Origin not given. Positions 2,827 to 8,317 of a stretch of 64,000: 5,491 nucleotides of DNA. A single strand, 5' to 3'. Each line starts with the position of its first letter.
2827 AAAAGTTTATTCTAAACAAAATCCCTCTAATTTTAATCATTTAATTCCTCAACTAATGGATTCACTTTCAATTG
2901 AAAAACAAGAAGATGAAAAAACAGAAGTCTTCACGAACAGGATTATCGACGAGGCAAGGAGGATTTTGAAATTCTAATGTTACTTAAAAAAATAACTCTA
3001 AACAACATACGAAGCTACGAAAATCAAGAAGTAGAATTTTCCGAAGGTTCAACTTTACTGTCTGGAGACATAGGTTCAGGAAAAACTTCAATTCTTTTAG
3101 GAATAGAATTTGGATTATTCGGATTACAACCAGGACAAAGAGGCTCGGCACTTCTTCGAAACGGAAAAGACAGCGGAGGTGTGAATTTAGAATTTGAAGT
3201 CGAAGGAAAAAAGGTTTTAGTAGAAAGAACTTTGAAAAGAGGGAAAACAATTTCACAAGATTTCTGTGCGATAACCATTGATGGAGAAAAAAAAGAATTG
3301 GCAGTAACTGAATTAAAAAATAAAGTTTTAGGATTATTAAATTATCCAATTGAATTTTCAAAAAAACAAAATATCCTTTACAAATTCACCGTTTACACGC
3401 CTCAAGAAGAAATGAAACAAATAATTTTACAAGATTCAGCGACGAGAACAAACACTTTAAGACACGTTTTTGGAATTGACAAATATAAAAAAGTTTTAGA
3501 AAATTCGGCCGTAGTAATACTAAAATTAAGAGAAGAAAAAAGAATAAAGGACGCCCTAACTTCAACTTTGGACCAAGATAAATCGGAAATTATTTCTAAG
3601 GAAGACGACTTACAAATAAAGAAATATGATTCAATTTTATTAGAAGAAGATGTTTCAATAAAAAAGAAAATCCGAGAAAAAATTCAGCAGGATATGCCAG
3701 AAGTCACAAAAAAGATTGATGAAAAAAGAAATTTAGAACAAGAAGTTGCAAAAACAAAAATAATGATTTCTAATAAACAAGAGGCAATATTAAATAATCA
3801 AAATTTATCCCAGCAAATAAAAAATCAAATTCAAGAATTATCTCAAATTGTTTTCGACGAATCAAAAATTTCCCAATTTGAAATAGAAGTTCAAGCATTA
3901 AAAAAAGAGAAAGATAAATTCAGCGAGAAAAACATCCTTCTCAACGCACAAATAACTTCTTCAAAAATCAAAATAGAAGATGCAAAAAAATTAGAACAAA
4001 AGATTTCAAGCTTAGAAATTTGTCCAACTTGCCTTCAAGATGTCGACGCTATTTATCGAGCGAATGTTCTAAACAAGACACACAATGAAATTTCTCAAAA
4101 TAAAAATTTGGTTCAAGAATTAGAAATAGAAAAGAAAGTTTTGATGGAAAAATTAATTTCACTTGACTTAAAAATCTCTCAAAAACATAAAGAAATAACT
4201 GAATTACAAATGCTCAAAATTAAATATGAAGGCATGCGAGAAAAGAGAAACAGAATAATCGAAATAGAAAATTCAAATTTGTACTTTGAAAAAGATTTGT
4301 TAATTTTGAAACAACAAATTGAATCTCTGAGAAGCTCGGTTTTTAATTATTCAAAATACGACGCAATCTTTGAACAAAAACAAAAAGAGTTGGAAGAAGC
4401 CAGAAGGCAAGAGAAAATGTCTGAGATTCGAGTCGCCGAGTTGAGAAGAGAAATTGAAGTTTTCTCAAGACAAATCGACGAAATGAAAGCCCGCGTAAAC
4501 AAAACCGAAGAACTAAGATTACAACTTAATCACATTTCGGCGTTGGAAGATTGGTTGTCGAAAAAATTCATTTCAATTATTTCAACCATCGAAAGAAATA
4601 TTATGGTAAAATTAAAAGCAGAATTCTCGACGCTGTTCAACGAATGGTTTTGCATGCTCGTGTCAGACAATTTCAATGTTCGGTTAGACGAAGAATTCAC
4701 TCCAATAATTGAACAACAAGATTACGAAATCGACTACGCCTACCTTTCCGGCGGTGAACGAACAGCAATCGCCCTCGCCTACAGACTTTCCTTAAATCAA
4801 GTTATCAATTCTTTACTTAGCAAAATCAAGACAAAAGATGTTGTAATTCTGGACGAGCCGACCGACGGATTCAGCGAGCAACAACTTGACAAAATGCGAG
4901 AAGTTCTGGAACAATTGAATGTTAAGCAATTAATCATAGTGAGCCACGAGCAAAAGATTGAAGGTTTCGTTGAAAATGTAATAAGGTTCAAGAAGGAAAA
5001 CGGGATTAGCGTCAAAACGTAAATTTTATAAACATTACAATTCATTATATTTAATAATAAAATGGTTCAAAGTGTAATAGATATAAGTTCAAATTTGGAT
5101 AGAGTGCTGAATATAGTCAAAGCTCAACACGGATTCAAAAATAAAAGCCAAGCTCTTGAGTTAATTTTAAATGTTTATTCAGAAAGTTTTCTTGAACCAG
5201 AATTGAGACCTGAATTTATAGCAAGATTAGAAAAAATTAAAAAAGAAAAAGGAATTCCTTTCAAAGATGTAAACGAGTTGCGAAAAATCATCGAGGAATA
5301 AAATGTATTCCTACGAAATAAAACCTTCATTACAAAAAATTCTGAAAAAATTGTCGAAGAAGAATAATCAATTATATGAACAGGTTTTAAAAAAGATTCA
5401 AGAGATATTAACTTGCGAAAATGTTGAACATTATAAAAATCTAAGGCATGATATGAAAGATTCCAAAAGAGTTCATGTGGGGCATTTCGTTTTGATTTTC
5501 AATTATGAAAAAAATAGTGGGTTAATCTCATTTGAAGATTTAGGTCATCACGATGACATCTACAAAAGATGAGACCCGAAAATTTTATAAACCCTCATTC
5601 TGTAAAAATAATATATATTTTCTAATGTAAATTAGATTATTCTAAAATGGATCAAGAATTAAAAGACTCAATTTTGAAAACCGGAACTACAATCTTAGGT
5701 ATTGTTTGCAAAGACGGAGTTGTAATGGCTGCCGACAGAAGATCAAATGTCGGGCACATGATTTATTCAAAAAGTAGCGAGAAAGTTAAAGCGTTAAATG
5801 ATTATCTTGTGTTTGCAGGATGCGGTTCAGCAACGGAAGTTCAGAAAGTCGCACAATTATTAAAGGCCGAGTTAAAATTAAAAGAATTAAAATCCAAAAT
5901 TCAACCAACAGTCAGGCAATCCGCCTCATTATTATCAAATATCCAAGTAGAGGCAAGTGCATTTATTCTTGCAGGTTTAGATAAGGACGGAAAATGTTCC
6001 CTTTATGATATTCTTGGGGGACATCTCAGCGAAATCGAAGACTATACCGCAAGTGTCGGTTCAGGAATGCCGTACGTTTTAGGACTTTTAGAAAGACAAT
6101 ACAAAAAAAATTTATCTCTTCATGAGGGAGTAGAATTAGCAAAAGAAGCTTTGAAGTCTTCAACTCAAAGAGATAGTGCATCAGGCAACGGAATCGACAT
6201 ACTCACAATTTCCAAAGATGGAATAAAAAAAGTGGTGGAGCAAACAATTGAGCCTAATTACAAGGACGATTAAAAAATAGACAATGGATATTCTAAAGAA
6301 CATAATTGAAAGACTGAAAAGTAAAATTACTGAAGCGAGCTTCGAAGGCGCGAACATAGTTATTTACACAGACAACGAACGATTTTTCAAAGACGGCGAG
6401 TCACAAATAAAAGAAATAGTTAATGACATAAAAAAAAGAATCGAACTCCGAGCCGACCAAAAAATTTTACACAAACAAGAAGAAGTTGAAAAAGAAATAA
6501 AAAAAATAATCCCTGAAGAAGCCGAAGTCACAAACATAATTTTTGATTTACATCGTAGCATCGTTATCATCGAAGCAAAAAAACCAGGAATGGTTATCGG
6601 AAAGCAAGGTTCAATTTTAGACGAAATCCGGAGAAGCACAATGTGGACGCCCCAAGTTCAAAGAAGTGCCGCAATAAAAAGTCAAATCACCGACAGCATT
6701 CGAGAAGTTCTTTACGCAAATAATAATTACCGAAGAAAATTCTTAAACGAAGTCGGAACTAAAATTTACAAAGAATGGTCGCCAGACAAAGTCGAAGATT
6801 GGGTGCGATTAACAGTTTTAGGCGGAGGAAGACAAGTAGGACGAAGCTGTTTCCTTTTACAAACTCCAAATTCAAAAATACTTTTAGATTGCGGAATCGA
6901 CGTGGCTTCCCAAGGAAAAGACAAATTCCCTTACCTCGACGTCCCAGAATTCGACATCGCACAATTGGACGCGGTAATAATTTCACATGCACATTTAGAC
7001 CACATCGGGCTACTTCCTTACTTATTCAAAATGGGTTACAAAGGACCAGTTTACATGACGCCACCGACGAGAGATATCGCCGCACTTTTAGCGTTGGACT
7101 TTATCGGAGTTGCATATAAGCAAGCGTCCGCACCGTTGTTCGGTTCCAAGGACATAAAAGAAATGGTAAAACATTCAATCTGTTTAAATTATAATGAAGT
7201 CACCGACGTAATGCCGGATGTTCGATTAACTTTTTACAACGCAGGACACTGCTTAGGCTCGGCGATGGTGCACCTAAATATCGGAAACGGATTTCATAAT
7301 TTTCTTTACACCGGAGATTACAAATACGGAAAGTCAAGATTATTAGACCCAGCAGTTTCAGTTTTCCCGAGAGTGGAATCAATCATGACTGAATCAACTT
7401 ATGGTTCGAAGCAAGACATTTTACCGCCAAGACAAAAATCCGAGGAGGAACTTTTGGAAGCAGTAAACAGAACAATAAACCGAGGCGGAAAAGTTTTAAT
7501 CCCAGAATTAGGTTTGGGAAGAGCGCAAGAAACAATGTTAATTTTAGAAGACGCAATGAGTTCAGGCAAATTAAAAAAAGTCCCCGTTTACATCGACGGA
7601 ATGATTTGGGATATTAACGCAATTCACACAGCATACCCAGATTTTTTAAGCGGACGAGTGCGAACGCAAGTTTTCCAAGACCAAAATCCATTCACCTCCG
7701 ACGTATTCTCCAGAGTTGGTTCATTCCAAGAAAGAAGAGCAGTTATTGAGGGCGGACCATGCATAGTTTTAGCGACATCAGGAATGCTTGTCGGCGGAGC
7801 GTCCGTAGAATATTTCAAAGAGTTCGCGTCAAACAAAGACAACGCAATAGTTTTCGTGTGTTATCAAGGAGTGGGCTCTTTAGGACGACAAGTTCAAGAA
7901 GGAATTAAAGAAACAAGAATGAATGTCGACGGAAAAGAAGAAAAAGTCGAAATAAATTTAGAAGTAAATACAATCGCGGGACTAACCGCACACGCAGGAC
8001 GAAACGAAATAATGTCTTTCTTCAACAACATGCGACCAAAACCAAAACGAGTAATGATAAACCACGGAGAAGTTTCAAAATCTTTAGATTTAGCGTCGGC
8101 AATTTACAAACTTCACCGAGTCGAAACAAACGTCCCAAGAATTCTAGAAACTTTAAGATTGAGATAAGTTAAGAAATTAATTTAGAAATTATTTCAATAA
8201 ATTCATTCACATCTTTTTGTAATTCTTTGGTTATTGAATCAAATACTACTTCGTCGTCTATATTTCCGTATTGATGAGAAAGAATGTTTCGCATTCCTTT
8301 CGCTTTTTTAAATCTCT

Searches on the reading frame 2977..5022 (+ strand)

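Call 16: search_protein_families(library=pfam, proteins=[window:2977-5022:+], max_evalue=0.001)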
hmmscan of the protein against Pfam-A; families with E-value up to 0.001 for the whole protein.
window:2977-5022:+ (681 aa): 4 families
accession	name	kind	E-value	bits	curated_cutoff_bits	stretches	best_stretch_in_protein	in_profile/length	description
PF13476.12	AAA_23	-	6.9e-19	69.7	27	1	5-238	1-195/201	AAA domain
PF02463.25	SMC_N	-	1.4e-09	38.1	40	1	3-51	2-51/220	RecF/RecN/SMC N terminal domain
PF13555.12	AAA_29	-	2.4e-05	24.4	27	1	3-40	1-39/61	P-loop containing region of AAA domain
PF13558.12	SbcC_Walker_B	-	4.7e-05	24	27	1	580-645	23-89/90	SbcC/RAD50-like, Walker B motif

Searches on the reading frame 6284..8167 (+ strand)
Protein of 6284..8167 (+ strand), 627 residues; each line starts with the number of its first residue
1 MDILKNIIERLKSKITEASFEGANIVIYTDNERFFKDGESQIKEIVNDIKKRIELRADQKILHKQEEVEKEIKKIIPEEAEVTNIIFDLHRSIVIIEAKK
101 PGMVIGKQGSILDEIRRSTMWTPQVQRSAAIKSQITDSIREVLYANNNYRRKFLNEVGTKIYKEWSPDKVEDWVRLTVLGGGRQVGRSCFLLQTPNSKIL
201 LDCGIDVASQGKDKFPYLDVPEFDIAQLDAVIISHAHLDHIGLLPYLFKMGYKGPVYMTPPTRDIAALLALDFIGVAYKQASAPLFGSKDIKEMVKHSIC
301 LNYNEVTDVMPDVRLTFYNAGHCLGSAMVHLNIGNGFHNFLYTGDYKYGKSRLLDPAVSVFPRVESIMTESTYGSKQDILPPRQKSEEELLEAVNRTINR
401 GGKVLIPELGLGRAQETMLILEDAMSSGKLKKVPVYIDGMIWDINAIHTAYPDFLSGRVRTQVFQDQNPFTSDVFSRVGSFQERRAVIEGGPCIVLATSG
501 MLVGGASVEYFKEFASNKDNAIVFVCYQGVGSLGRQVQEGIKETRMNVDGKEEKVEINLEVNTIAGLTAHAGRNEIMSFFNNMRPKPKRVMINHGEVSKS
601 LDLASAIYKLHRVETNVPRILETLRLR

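Call 16: search_protein_families(library=pfam, proteins=[window:6284-8167:+], max_evalue=0.001)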
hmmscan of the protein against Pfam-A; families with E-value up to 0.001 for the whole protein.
window:6284-8167:+ (627 aa): 8 families
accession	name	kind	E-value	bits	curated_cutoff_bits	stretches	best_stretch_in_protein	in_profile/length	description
PF10996.14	Beta-Casp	-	3.1e-26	92.7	27.7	1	414-536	1-119/120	Beta-Casp domain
PF16661.11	Lactamase_B_6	-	1.3e-15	57.7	27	1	191-357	1-173/193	Metallo-beta-lactamase superfamily domain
PF17214.9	KH_TffA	-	2.4e-15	56.7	22.6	1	3-62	7-68/68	Transcription termination factor FttA, KH domain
PF00753.33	Lactamase_B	-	3.8e-13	50.2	22.7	1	185-351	4-155/196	Metallo-beta-lactamase superfamily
PF07521.17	RMMBL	-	1.2e-12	48.1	21.6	1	555-618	2-63/63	Zn-dependent metallo-hydrolase RNA specificity domain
PF12706.13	Lactamase_B_2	-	3.5e-09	37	27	1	198-350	2-147/200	Beta-lactamase superfamily domain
PF07650.23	KH_2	-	1.3e-05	25.3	22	1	67-117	1-52/78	KH domain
PF13483.12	Lactamase_B_3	-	0.00038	20.9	24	1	185-241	5-50/160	Beta-lactamase superfamily domain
